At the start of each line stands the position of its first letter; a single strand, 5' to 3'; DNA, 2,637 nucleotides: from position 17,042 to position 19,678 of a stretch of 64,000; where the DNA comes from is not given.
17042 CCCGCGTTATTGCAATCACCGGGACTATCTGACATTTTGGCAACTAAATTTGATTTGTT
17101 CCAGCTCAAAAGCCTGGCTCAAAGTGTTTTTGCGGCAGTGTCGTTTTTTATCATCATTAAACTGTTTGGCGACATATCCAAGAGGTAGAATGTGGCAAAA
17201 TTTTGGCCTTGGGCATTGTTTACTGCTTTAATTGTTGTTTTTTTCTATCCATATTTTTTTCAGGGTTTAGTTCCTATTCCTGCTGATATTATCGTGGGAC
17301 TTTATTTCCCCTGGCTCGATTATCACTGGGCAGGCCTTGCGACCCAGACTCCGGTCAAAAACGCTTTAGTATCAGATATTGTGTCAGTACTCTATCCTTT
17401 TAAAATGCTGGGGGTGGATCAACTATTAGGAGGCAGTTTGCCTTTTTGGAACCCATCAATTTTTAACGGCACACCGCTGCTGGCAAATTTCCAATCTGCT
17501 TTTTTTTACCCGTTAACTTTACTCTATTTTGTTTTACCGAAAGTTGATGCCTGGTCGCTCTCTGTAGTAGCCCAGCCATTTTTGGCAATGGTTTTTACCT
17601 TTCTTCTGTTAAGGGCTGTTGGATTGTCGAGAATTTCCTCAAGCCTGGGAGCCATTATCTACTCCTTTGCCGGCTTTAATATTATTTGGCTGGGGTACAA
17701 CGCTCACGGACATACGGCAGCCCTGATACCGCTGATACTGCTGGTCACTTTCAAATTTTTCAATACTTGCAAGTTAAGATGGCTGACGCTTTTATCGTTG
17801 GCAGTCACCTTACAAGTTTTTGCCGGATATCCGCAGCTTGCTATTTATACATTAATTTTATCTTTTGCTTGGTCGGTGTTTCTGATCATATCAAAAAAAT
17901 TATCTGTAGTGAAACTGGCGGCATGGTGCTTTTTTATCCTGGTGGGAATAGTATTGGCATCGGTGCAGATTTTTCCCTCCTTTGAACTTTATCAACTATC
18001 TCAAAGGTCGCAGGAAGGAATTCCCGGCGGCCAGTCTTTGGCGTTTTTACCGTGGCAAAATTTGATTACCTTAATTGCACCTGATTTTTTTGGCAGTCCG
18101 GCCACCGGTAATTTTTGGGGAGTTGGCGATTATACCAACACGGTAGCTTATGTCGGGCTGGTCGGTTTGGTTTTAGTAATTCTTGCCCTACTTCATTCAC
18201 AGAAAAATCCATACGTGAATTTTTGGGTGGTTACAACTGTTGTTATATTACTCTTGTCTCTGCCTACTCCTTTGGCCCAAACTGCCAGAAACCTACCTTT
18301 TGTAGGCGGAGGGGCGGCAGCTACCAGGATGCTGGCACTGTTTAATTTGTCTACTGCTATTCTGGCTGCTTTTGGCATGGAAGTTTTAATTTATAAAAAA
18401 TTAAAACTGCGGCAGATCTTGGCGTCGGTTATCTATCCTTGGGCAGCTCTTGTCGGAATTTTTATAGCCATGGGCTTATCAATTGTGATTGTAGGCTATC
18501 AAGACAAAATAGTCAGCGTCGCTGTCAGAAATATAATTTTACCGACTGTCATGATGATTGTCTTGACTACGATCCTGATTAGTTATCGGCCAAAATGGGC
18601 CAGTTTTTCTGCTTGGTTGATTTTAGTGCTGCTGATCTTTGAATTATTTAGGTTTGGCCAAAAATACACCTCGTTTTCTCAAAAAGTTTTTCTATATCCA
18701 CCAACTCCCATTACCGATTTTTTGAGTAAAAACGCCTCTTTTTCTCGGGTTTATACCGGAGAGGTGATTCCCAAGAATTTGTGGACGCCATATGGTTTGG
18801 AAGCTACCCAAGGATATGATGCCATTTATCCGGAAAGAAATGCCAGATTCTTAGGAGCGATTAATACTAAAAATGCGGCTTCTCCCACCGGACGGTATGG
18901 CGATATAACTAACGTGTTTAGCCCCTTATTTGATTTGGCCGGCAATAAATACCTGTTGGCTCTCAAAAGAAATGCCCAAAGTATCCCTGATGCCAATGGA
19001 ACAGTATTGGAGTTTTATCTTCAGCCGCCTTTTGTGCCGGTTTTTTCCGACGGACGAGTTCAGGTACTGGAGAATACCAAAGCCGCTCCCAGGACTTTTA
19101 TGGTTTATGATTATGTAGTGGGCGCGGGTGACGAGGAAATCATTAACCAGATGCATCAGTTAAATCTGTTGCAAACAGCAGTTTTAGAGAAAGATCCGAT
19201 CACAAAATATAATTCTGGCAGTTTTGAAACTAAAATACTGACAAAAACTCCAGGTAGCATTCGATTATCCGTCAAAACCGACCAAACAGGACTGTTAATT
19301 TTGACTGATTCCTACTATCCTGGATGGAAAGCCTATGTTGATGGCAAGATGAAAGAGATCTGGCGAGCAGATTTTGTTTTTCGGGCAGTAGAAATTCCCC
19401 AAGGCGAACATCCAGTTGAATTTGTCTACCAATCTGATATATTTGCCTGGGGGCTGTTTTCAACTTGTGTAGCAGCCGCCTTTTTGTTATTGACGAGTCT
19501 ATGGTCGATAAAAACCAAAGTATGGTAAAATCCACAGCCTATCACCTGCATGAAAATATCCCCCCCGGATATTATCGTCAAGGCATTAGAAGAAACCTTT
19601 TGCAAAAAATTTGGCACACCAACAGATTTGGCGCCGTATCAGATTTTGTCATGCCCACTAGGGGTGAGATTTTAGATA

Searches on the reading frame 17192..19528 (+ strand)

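Call 75: search_protein_families(library=pfam, proteins=[window:17192-19528:+], max_evalue=0.0001)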
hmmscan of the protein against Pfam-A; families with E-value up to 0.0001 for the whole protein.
window:17192-19528:+ (778 aa): 1 family
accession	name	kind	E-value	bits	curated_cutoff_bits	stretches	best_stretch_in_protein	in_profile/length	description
PF09586.16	YfhO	-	1.3e-18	67.3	28.5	2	680-756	756-833/835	Bacterial membrane protein YfhO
